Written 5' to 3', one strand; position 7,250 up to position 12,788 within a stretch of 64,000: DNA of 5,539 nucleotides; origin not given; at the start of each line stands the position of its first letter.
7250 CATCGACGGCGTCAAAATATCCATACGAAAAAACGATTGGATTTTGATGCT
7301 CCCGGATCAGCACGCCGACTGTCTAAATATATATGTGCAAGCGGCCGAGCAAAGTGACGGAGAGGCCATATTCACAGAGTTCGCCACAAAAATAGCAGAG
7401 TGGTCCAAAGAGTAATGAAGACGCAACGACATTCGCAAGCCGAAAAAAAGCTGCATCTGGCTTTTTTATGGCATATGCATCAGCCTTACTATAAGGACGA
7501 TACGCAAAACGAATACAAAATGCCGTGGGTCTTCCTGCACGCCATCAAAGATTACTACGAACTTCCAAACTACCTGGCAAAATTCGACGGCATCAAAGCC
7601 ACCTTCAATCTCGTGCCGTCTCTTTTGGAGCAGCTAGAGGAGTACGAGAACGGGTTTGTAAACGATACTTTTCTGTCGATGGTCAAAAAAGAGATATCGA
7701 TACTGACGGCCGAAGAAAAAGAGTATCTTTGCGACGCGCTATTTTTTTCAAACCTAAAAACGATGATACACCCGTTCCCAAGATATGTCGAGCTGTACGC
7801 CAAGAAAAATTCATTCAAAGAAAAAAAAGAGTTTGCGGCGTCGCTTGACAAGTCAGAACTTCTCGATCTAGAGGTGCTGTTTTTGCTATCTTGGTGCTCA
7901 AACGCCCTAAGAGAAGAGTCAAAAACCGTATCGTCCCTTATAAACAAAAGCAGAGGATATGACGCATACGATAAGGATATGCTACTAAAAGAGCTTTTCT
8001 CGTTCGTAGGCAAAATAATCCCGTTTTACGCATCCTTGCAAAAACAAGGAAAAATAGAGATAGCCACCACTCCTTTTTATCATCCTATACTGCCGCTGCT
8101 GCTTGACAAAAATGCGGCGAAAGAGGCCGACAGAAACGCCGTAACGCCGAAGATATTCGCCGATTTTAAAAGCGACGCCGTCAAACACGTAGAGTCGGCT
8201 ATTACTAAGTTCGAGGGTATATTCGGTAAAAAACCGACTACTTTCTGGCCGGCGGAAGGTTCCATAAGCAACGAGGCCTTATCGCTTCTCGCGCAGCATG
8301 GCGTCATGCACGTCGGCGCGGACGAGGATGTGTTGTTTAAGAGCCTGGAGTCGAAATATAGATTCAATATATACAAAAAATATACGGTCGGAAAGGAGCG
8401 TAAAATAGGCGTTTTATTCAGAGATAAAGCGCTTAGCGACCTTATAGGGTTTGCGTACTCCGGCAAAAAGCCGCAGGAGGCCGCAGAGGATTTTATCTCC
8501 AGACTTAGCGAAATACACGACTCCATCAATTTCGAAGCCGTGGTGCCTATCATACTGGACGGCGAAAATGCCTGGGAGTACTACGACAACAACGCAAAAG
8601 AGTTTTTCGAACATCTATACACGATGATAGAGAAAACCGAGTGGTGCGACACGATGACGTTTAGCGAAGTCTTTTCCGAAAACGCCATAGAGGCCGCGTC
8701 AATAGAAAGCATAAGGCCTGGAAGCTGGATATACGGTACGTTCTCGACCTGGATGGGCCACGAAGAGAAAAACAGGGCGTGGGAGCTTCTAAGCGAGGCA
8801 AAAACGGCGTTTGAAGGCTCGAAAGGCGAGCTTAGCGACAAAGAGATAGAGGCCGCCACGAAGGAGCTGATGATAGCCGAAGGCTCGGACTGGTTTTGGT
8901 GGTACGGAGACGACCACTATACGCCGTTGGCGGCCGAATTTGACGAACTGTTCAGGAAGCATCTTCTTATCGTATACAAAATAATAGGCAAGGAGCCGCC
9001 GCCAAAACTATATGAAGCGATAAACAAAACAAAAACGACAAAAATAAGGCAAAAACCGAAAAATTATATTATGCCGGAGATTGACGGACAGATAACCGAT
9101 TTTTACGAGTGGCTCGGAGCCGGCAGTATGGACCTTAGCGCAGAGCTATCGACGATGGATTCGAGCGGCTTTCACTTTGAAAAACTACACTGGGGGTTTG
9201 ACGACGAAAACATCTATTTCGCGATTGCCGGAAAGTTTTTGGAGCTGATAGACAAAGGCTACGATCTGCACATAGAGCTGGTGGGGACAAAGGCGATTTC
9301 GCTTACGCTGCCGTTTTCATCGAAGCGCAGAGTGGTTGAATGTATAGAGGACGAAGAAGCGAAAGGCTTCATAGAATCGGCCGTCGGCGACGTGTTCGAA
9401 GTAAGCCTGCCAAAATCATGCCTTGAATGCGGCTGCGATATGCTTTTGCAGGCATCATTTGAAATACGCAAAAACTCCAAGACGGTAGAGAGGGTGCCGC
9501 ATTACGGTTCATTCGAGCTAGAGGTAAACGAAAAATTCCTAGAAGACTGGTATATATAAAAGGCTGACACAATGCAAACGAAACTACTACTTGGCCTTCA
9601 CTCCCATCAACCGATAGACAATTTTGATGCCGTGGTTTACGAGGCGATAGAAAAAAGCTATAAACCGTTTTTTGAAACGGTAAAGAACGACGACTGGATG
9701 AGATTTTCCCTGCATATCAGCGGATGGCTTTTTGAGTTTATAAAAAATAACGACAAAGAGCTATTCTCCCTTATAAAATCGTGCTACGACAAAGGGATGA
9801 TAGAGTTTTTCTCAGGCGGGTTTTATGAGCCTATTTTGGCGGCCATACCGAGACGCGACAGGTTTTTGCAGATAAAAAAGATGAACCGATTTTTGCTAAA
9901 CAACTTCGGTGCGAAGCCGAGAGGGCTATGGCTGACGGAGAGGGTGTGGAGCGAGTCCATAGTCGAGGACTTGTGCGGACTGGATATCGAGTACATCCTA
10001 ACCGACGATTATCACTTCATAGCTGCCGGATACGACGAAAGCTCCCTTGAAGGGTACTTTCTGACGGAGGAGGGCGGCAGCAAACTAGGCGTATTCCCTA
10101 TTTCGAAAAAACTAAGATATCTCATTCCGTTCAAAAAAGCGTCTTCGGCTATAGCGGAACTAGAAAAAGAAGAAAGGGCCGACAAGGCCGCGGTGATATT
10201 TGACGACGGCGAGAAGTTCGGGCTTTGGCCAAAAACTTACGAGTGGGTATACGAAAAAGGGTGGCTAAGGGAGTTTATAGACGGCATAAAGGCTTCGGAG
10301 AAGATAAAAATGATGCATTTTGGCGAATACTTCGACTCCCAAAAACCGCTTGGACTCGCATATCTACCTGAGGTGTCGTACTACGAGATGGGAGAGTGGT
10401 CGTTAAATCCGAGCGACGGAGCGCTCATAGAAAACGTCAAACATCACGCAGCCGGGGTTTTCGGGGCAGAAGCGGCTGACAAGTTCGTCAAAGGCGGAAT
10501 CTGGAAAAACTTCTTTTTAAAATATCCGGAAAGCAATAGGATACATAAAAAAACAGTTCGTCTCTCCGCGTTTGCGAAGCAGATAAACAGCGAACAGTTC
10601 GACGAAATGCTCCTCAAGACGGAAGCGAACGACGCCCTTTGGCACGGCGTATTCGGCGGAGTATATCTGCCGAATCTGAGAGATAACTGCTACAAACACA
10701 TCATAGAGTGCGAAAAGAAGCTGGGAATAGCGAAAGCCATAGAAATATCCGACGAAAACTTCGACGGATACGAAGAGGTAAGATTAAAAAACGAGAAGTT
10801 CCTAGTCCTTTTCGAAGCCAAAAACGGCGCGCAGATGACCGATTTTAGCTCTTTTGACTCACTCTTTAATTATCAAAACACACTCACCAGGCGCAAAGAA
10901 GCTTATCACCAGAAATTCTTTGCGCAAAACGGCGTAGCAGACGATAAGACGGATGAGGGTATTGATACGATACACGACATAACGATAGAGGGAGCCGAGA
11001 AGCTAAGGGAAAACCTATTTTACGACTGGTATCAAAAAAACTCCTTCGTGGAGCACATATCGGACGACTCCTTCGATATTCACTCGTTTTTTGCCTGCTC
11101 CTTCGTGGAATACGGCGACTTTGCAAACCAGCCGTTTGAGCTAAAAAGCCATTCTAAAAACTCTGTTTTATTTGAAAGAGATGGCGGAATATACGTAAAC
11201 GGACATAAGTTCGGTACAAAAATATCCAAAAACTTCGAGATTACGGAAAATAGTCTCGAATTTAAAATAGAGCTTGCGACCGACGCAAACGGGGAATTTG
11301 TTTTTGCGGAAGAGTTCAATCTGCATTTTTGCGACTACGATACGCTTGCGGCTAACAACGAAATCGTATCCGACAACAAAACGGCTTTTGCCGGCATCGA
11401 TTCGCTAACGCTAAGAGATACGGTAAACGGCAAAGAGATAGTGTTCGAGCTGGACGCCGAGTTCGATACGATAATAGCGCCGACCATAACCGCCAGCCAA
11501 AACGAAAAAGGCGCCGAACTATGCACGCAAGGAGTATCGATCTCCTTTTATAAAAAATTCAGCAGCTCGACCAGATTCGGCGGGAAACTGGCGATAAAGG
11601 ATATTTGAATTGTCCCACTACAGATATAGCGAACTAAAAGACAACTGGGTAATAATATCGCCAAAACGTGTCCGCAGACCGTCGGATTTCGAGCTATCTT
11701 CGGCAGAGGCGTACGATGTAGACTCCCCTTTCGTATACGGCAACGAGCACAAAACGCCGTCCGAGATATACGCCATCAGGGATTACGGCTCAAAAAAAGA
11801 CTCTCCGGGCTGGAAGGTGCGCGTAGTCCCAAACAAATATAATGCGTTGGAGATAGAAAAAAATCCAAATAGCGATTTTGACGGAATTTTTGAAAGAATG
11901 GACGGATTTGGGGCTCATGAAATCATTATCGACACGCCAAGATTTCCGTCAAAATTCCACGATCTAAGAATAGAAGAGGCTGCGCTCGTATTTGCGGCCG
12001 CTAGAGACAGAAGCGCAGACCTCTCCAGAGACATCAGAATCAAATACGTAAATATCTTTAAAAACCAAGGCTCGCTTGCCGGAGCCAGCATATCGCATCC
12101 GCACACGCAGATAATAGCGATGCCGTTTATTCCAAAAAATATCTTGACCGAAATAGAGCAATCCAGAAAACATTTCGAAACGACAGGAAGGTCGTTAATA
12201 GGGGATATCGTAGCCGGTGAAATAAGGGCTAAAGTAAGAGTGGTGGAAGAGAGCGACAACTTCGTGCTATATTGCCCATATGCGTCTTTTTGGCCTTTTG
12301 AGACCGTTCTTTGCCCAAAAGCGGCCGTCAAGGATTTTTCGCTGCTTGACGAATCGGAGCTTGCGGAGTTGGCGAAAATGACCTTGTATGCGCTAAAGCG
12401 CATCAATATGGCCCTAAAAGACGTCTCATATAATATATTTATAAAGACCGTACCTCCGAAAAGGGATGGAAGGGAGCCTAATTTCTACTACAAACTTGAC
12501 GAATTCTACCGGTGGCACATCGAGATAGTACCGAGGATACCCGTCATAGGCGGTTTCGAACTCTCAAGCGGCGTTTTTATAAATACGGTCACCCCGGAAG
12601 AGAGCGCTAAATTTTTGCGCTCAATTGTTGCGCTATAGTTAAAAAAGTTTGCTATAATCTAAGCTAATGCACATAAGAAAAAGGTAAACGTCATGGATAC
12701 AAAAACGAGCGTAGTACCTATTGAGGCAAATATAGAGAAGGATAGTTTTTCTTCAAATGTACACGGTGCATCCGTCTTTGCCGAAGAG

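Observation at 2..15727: GH57-only alpha-glucan cluster co-oriented with substrate-level ATP and NADH-oxidation genes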

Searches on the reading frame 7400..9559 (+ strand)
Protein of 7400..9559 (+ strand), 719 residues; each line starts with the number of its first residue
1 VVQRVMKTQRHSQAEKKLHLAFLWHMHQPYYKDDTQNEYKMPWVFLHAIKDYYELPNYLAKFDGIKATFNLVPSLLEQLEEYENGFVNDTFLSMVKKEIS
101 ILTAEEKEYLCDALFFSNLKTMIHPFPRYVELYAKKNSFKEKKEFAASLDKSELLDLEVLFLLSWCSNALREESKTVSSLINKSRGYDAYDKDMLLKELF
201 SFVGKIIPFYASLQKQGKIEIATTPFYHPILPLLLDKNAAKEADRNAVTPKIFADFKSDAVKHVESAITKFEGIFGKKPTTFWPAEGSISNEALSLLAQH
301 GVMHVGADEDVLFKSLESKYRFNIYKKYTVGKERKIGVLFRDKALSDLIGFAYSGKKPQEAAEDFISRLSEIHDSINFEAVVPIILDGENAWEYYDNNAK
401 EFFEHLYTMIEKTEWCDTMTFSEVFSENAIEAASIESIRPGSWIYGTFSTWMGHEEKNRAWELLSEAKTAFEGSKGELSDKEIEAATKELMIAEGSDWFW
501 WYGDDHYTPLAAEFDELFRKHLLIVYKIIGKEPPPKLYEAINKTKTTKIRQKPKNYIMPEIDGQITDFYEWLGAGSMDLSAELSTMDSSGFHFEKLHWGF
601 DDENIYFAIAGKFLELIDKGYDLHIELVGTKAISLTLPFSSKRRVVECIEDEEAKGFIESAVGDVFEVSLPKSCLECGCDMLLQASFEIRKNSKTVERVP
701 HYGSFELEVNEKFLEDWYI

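Call 3: search_protein_families(library=pfam, proteins=[window:7400-9559:+])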
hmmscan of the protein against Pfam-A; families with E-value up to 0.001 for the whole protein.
window:7400-9559:+ (719 aa): 1 family
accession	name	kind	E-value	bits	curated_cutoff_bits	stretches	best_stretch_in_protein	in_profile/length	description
PF03065.20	Glyco_hydro_57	-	3.8e-58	197.5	21.2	1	21-428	1-282/291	Glycosyl hydrolase family 57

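Call 4: search_protein_families(library=ncbifam, proteins=[window:7400-9559:+])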
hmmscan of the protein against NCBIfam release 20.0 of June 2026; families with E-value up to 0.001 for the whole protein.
window:7400-9559:+ (719 aa): 0 families

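Call 18: search_solved_structures(query=window:7400-9559:+, max_evalue=0.01)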
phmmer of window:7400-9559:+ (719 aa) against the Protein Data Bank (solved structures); distinct sequences matched with E-value up to 0.01: 7.
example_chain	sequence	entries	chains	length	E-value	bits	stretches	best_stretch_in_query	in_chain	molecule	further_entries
9jlq_A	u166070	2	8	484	2.2e-116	393.4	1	16-521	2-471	Glycoside hydrolase family 57 N-terminal domain-containing protein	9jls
9kyq_B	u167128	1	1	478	2.2e-116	393.4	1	16-521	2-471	Glycoside hydrolase family 57 N-terminal domain-containing protein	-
9iht_A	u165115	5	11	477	2.2e-116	393.4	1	16-521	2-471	Glycoside hydrolase family 57 N-terminal domain-containing protein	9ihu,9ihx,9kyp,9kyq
9jlr_A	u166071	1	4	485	4.5e-116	392.3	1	16-521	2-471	Glycoside hydrolase family 57 N-terminal domain-containing protein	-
9jlv_A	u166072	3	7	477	4.5e-116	392.3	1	16-521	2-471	Glycoside hydrolase family 57 N-terminal domain-containing protein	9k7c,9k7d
8zyi_A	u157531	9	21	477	1e-115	391.2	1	16-521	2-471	Glycoside hydrolase family 57 N-terminal domain-containing protein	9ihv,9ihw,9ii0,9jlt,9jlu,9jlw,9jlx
9ii1_A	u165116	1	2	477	2.4e-115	389.9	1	16-521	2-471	Glycoside hydrolase family 57 N-terminal domain-containing protein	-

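Call 24: search_solved_structures(query=window:7400-9559:+, max_evalue=1e-50, show_alignments=1)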
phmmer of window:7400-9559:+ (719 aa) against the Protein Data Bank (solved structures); distinct sequences matched with E-value up to 1e-50: 7.
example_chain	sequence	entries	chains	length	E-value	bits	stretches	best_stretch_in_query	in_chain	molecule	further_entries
9jlq_A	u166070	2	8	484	2.2e-116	393.4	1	16-521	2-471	Glycoside hydrolase family 57 N-terminal domain-containing protein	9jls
9kyq_B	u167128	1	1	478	2.2e-116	393.4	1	16-521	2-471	Glycoside hydrolase family 57 N-terminal domain-containing protein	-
9iht_A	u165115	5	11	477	2.2e-116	393.4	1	16-521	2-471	Glycoside hydrolase family 57 N-terminal domain-containing protein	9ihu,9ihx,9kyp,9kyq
9jlr_A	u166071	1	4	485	4.5e-116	392.3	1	16-521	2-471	Glycoside hydrolase family 57 N-terminal domain-containing protein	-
9jlv_A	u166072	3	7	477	4.5e-116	392.3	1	16-521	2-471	Glycoside hydrolase family 57 N-terminal domain-containing protein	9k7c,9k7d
8zyi_A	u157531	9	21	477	1e-115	391.2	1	16-521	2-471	Glycoside hydrolase family 57 N-terminal domain-containing protein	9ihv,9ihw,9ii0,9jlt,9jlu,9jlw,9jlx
9ii1_A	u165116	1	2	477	2.4e-115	389.9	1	16-521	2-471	Glycoside hydrolase family 57 N-terminal domain-containing protein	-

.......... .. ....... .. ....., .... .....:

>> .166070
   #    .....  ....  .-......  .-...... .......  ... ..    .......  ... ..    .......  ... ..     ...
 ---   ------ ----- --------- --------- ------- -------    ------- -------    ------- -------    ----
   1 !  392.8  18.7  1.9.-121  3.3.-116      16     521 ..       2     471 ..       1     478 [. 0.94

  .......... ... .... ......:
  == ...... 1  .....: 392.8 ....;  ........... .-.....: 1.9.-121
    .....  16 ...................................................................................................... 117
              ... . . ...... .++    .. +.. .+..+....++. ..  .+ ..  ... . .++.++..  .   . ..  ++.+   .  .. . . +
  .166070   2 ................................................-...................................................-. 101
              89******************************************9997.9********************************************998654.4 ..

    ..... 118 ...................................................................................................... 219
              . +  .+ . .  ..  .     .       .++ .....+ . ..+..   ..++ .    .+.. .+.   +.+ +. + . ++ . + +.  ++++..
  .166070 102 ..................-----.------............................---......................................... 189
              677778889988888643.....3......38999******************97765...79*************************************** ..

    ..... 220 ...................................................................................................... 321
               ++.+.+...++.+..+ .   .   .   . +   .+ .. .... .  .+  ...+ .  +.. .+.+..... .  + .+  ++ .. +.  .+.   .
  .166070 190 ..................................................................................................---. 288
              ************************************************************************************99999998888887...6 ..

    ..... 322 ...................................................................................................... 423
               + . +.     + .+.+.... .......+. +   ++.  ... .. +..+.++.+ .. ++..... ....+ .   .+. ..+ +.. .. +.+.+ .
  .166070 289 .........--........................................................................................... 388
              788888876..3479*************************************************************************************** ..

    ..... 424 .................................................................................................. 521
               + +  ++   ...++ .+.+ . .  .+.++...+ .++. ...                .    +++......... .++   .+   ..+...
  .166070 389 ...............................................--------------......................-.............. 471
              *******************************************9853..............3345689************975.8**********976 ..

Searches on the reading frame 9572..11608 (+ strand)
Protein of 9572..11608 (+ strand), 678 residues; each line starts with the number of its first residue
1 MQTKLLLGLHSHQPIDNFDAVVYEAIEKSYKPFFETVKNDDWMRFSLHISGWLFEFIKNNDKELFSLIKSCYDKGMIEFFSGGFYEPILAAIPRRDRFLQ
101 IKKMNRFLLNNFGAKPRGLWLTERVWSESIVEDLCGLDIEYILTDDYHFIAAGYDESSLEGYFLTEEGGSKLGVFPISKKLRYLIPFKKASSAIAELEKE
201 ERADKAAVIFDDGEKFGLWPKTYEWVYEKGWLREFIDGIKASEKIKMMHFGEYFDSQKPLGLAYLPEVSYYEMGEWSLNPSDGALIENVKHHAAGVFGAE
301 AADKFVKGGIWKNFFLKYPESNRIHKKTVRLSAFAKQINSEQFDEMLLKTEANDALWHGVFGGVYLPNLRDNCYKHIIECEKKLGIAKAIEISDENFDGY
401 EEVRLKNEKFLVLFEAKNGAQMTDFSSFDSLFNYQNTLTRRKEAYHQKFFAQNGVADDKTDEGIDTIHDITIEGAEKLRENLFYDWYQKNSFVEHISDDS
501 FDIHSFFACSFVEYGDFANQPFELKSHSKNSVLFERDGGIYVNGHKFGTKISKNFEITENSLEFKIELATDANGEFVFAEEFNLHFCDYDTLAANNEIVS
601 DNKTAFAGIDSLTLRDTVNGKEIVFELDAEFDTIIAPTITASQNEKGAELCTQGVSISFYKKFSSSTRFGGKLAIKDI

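Call 3: search_protein_families(library=pfam, proteins=[window:9572-11608:+])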
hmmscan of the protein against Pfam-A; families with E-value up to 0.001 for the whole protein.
window:9572-11608:+ (678 aa): 4 families
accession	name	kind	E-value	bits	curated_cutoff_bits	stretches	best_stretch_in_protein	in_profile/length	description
PF09095.17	AmyA-gluTrfs_C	-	4.5e-68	230.4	22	1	394-661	1-272/284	Alpha-amylase/4-alpha-glucanotransferase, C-terminal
PF03065.20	Glyco_hydro_57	-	8.2e-45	153.8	21.2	1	25-266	51-291/291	Glycosyl hydrolase family 57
PF09094.16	AmyA-A_glucT_m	-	4e-23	82.1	27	1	309-382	1-78/80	Alpha-amylase/4-alpha-glucanotransferase, middle domain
PF01074.27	Glyco_hydro_38N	-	1.3e-06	28.5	25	1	24-121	23-119/270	Glycosyl hydrolases family 38 N-terminal domain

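Call 4: search_protein_families(library=ncbifam, proteins=[window:9572-11608:+])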
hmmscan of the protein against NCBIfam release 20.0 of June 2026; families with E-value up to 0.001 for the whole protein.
window:9572-11608:+ (678 aa): 1 family
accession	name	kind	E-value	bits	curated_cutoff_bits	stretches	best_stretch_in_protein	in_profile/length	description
NF052473.1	rSAM_FlmE_OhkG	exception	8.9e-05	21.4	500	1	203-260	266-323/481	FlmE/OhkG family radical SAM/SPASM peptide maturase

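Call 25: search_solved_structures(query=window:9572-11608:+, max_evalue=0.00001, show_alignments=1)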
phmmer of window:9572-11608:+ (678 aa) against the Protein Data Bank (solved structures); distinct sequences matched with E-value up to 0.00001: 1.
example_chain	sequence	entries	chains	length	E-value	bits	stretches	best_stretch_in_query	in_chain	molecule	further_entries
1k1w_A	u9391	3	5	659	8.9e-137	460.7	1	5-659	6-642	4-ALPHA-GLUCANOTRANSFERASE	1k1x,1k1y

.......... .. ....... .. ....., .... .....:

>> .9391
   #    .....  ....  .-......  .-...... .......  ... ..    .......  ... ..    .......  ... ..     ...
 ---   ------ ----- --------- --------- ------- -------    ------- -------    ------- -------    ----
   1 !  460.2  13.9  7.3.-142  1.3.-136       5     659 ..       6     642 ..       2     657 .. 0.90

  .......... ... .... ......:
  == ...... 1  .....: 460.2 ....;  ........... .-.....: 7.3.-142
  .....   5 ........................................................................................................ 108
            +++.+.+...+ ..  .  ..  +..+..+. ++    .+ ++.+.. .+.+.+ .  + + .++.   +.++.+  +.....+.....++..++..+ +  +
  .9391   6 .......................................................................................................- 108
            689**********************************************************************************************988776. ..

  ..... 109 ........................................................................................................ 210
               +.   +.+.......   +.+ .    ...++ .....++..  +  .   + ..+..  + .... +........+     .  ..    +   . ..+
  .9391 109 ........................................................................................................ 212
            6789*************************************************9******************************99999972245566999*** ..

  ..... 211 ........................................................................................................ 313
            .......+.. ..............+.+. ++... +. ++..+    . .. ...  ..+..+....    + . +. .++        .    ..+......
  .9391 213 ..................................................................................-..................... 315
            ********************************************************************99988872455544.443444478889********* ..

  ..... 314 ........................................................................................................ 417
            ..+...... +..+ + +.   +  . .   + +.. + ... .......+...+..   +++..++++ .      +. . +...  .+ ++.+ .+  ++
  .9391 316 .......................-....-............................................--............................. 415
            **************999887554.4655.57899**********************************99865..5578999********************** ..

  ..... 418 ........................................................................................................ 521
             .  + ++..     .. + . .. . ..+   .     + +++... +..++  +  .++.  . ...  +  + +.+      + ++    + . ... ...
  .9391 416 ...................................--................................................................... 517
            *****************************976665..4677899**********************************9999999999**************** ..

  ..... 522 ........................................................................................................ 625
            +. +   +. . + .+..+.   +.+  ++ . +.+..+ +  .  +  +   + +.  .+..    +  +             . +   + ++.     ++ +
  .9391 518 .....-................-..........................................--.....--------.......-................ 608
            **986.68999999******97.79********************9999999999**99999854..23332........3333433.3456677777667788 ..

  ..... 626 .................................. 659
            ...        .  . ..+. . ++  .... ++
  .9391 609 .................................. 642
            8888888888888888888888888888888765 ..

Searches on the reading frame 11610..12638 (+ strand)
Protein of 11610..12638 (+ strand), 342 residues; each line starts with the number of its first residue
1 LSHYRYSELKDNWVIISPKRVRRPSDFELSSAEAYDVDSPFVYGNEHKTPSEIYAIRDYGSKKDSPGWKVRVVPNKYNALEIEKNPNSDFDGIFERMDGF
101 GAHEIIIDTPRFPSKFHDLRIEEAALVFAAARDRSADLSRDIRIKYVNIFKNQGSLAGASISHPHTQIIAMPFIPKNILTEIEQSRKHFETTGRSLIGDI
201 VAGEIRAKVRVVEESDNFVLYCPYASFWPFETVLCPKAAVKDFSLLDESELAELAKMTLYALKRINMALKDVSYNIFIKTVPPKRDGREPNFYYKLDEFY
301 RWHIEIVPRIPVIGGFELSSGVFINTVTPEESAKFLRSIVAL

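Call 3: search_protein_families(library=pfam, proteins=[window:11610-12638:+])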
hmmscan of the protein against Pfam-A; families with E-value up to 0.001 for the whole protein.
window:11610-12638:+ (342 aa): 5 families
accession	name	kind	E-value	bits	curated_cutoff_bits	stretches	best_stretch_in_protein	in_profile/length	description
PF01087.27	GalP_UDP_transf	-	7.3e-12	46.5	22.1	1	2-175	12-184/184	Galactose-1-phosphate uridyl transferase, N-terminal domain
PF16268.10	DUF4921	-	3.1e-09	36.7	28.5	1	121-188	197-265/425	Domain of unknown function (DUF4921)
PF02744.22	GalP_UDP_tr_C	-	7e-09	36.1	29.2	1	182-264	2-85/165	Galactose-1-phosphate uridyl transferase, C-terminal domain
PF01230.28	HIT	-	6.7e-06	27.1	21.5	0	114-170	38-94/98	HIT domain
PF16285.10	DUF4931_N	-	3.2e-05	24.4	24.1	1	113-171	63-121/124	Domain of unknown function (DUF4931) N-terminal domain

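Call 4: search_protein_families(library=ncbifam, proteins=[window:11610-12638:+])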
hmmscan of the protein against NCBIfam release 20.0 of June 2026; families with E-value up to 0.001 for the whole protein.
window:11610-12638:+ (342 aa): 2 families
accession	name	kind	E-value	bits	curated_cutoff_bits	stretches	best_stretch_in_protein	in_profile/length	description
NF008724.0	PRK11720.1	equivalog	2.7e-40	138.6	448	1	2-338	10-337/348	UDP-glucose--hexose-1-phosphate uridylyltransferase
TIGR00209.1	galT_1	equivalog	9.7e-33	113.6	102.1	1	2-283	11-286/349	galactose-1-phosphate uridylyltransferase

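Call 19: search_solved_structures(query=window:11610-12638:+, max_evalue=0.01)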
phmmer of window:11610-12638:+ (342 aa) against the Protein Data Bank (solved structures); distinct sequences matched with E-value up to 0.01: 9.
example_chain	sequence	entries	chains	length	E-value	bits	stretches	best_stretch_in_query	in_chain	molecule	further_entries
1z84_A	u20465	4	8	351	1.5e-51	178.7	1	7-339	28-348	galactose-1-phosphate uridyl transferase-like protein | putative galactose-1-phosphate uridyl transferase | Probable galactose-1-phosphate uridyl transferase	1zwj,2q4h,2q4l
2h39_A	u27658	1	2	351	3.7e-50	174.1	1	7-339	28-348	Probable galactose-1-phosphate uridyl transferase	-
6k5z_A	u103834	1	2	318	9.6e-25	90.6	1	61-337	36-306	Galactose-1-phosphate uridylyltransferase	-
6k9z_A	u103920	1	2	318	1.7e-23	86.5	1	61-337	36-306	Galactose-1-phosphate uridylyltransferase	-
1hxp_A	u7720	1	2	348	4.7e-20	75.2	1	3-263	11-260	HEXOSE-1-PHOSPHATE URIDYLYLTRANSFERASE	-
1hxq_A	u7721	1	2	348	6.9e-20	74.6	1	3-263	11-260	HEXOSE-1-PHOSPHATE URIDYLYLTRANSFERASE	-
1gup_A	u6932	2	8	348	1.7e-18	70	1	3-263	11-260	GALACTOSE-1-PHOSPHATE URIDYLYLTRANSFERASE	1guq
5in3_B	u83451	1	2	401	1.5e-17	66.9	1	2-338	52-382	Galactose-1-phosphate uridylyltransferase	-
6gqd_A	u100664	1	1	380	2e-17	66.5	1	2-337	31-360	Galactose-1-phosphate uridylyltransferase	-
